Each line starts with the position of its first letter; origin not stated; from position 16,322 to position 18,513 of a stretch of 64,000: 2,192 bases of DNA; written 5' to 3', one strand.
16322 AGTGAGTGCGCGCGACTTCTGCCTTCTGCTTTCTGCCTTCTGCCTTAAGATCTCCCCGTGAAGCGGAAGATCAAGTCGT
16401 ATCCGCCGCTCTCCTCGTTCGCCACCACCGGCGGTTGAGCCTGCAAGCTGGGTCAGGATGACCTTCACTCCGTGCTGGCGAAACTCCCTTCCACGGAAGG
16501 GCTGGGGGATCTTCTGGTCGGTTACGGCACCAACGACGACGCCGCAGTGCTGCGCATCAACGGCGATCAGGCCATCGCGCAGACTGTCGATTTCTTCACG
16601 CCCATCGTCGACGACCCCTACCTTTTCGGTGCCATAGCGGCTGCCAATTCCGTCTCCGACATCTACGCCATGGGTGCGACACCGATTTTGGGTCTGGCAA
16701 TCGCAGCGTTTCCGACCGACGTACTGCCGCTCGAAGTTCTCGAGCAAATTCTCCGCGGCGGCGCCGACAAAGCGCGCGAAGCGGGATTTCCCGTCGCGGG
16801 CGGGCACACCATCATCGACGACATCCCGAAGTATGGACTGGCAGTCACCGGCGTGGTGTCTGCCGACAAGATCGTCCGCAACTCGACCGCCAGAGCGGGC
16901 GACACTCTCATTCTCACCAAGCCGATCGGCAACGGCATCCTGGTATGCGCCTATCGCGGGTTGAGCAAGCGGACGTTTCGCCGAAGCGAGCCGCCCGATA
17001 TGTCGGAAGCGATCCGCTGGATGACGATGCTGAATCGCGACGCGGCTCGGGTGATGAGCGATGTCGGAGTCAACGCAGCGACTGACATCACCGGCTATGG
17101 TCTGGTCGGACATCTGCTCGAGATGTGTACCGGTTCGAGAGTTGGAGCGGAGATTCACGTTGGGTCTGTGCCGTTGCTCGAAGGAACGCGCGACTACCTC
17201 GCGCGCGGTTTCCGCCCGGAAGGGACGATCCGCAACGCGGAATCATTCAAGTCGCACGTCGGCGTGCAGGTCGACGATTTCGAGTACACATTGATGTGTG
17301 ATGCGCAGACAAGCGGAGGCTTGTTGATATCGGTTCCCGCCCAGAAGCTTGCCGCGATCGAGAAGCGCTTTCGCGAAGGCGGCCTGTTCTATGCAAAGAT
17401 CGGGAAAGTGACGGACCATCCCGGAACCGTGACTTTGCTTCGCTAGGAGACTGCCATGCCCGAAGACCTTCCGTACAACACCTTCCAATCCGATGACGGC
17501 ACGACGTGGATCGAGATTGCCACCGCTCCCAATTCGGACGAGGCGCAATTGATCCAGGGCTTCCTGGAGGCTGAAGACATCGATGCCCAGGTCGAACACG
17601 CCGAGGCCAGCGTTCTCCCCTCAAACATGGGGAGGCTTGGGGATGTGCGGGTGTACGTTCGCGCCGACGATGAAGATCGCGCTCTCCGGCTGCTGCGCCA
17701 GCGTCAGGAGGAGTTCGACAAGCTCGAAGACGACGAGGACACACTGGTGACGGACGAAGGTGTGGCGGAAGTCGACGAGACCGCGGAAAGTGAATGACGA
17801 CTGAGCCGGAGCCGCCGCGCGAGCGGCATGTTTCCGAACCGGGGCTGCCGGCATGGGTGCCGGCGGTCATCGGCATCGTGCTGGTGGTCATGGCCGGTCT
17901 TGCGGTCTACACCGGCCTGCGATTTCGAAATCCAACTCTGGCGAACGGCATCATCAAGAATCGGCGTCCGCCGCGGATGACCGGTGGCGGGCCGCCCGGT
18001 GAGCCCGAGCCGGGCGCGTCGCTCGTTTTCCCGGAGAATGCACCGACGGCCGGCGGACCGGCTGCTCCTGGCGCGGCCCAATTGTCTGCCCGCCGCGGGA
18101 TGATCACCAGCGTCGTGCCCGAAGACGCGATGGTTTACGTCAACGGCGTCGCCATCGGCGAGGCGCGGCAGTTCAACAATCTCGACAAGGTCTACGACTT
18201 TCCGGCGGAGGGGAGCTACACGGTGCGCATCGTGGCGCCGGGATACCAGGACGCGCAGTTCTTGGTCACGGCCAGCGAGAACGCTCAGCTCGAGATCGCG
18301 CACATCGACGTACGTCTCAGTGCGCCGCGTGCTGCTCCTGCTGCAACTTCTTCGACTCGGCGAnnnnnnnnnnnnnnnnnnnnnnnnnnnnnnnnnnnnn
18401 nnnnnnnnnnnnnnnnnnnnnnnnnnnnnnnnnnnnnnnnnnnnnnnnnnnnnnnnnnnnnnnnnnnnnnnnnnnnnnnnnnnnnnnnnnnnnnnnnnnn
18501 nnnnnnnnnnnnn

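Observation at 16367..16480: selD encodes a selenoprotein: in-frame TGA at the catalytic Cys position, upstream of the apparent start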

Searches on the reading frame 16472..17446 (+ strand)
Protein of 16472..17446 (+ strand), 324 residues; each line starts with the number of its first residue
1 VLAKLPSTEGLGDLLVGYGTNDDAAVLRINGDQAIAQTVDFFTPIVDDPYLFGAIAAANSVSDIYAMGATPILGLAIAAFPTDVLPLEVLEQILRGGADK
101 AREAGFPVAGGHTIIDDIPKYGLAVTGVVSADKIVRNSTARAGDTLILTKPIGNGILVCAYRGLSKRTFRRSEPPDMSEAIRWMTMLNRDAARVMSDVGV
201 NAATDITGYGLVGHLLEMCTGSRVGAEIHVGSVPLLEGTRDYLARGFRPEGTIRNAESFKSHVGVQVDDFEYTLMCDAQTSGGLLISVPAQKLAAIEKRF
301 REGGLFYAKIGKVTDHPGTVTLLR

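Call 11: find_related_loci(query=window:16472-17443:+, collection=genome_contigs, flank=10000)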
Query window:16472-17443:+ (324 aa) in genome_contigs; peptide patterns used: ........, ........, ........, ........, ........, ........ (x = any residue, [..] = any of these).
600 stretches matched a pattern (row limit reached: there are more); 401 encode a relative of the query (tblastn E <= 1e-3); the best 80 are kept; 80 distinct loci.
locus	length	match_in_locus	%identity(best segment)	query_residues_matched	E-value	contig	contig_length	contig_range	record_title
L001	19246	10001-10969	75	1-323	3e-164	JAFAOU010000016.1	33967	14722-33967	MAG: Acidobacteriota bacterium isolate CP_BM_ER_20 BM_ER_k147_6647722, whole genome shotgun sequence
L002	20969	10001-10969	74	1-323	7e-163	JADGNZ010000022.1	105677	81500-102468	MAG: Thermoanaerobaculia bacterium isolate Chersky.9_17 contig-100_21, whole genome shotgun sequence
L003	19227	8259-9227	73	1-323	8e-163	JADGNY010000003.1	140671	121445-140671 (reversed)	MAG: Thermoanaerobaculia bacterium isolate Chersky.31_28 contig-100_13, whole genome shotgun sequence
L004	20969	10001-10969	73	1-323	2e-162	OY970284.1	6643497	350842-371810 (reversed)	MAG: Thermoanaerobaculia bacterium isolate MFD05513.bin.1.42 genome assembly, chromosome: 1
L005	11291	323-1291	74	1-322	1e-162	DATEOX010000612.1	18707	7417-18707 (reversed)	MAG TPA_asm: Thermoanaerobaculia bacterium isolate SMAG_U9006 k141_2064783, whole genome shotgun sequence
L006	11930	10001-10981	75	1-322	6e-162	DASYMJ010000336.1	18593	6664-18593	MAG TPA_asm: Thermoanaerobaculia bacterium isolate SMAG_U4372 k141_1430786, whole genome shotgun sequence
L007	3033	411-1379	73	1-323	1e-169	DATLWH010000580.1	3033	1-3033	MAG TPA_asm: Thermoanaerobaculia bacterium isolate SMAG_U13213 k141_289634, whole genome shotgun sequence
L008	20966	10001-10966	74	1-322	4e-160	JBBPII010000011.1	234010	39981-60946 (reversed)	MAG: Candidatus Gilichinskyi gelida isolate BPF1-10-12_bin_2 NODE_11_length_234010_cov_39.663799, whole genome shotgun s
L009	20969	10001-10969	73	1-322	9e-160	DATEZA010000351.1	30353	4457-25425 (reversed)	MAG TPA_asm: Thermoanaerobaculia bacterium isolate SMAG_U8461 k141_5023701, whole genome shotgun sequence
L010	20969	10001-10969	73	1-323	8e-160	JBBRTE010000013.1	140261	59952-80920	MAG: Thermoanaerobaculia bacterium isolate La2_metabat2.187 La2_metabat2.187_K_58085L140261_cov_32.0000, whole genome sh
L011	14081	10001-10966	73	1-322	9e-160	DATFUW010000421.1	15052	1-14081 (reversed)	MAG TPA_asm: Thermoanaerobaculia bacterium isolate SMAG_U9447 k141_198284, whole genome shotgun sequence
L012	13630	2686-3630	72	1-322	4e-149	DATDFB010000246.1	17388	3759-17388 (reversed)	MAG TPA_asm: Thermoanaerobaculia bacterium isolate SMAG_U215 k141_1258223, whole genome shotgun sequence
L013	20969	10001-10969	71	1-323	6e-149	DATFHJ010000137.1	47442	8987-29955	MAG TPA_asm: Thermoanaerobaculia bacterium isolate SMAG_U8686 k141_2328858, whole genome shotgun sequence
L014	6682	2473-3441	68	1-323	9e-149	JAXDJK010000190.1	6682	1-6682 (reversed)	MAG: Acidobacteriota bacterium isolate BP_57 scaffold_4635440, whole genome shotgun sequence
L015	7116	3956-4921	69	1-322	7e-148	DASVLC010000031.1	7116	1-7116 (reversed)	MAG TPA_asm: Thermoanaerobaculia bacterium isolate SMAG_U3063 k141_199866, whole genome shotgun sequence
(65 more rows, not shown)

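Call 31: find_encoding_contigs(protein=window:16472-17446:+, flank=10000, max_places=6)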
Protein window:16472-17446:+ (324 aa): 5 contigs read that carry it; 3 places shown.
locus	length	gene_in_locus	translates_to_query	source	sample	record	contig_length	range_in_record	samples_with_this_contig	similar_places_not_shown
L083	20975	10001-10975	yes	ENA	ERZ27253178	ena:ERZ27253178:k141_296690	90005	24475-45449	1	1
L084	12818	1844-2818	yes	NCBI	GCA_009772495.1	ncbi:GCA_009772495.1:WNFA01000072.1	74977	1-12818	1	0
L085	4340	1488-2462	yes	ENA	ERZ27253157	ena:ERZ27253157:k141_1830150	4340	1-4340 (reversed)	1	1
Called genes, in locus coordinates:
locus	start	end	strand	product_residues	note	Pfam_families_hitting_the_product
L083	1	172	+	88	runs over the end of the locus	PF13183:Fer4_8 (faint), PF13237:Fer4_10 (faint), PF14697:Fer4_21 (faint), PF12838:Fer4_7, PF13187:Fer4_9 (weak), PF12797:Fer4_2 (weak), PF00037:Fer4, PF12837:Fer4_6 (weak), +2 more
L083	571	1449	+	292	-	PF01488:Shikimate_DH (weak), PF03446:NAD_binding_2, PF03807:F420_oxidored, PF14833:NAD_binding_11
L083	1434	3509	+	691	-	PF10459:Peptidase_S46, PF13365:Trypsin_2 (faint)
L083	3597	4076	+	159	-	PF13302:Acetyltransf_3, PF13420:Acetyltransf_4, PF00583:Acetyltransf_1, PF13508:Acetyltransf_7 (weak)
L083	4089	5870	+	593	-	PF00009:GTP_EFTU, PF03144:GTP_EFTU_D2, PF00679:EFG_C, PF06421:LepA_C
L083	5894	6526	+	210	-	-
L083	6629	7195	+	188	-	-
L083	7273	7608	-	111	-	PF01740:STAS, PF13466:STAS_2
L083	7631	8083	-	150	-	PF13581:HATPase_c_2, PF02518:HATPase_c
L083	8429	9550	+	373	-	PF26686:DUF8575 (weak)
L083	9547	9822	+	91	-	-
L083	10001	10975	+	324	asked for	PF00586:AIRS, PF02769:AIRS_C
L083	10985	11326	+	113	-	PF09413:DUF2007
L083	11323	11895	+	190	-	-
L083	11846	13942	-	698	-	PF00009:GTP_EFTU, PF01926:MMR_HSR1 (weak), PF22042:EF-G_D2, PF03144:GTP_EFTU_D2, PF14492:EFG_III, PF03764:EFG_IV, PF00679:EFG_C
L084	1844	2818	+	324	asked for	PF00586:AIRS, PF02769:AIRS_C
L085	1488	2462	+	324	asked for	PF00586:AIRS, PF02769:AIRS_C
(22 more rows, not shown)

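Call 59: list_cluster_members(proteins=[window:16472-17443:+])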
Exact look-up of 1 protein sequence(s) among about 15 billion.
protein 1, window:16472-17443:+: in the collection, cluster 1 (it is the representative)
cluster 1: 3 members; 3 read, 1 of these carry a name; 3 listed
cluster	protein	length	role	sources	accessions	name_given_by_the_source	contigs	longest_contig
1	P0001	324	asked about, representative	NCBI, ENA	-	-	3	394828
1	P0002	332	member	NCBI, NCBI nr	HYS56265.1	MAG TPA: selenide, water dikinase SelD [Thermoanaerobaculia bacterium] | selenide, water dikinase SelD [Thermoanaerobaculia bacterium]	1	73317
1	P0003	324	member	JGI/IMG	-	-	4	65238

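Call 64: search_protein_families(library=ncbifam, proteins=[window:16472-17443:+], max_evalue=1e-20)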
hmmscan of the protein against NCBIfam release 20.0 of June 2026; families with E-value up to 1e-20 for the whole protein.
window:16472-17443:+ (324 aa): 6 families
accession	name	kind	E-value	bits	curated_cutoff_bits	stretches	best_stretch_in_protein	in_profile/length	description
TIGR00476.1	selD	equivalog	2.9e-103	345.4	125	1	12-291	36-309/311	selenide, water dikinase SelD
NF002098.0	PRK00943.1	equivalog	8.1e-97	324.2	299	1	11-316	39-337/347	selenide, water dikinase SelD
NF010705.0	PRK14105.1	equivalog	1e-57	195.6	291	1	9-316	37-329/345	selenide, water dikinase SelD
TIGR04369.1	fusion_not_SelD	hypoth_equivalog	2.2e-33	115.3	700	1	20-299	382-692/701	oxidoreductase/SelD-related fusion protein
TIGR01379.1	thiL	equivalog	3.1e-23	82.2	184.15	1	19-243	22-246/320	thiamine-phosphate kinase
TIGR03267.1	methan_mark_2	hypoth_equivalog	6.1e-21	74.8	365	0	13-236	38-249/323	methanogenesis marker 2 protein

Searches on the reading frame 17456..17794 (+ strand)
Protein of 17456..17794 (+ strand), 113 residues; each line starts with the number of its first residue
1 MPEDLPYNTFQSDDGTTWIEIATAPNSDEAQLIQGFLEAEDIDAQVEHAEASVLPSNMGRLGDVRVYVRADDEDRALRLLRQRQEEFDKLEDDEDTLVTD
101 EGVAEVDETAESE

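Call 20: search_protein_families(library=pfam, proteins=[window:17456-17794:+], max_evalue=0.001)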
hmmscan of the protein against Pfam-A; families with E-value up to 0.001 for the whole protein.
window:17456-17794:+ (113 aa): 1 family
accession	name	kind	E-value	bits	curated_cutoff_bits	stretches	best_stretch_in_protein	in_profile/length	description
PF09413.15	DUF2007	-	2.5e-11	44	25.7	1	18-83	1-65/66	Putative prokaryotic signal transducing protein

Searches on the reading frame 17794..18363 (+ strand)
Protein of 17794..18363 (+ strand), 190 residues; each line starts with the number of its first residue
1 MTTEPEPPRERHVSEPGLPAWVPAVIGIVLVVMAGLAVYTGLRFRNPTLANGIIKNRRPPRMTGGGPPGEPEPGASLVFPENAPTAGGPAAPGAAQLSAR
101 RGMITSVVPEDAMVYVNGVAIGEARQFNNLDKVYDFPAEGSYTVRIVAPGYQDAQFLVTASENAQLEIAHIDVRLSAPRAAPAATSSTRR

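Call 21: search_protein_families(library=pfam, proteins=[window:17794-18363:+], max_evalue=0.001)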
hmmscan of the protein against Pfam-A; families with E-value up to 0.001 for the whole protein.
window:17794-18363:+ (190 aa): 1 family
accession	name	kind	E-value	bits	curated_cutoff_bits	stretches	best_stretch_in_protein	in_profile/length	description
PF08308.17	PEGA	-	4.3e-05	23.8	20.8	1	108-167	9-62/71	PEGA domain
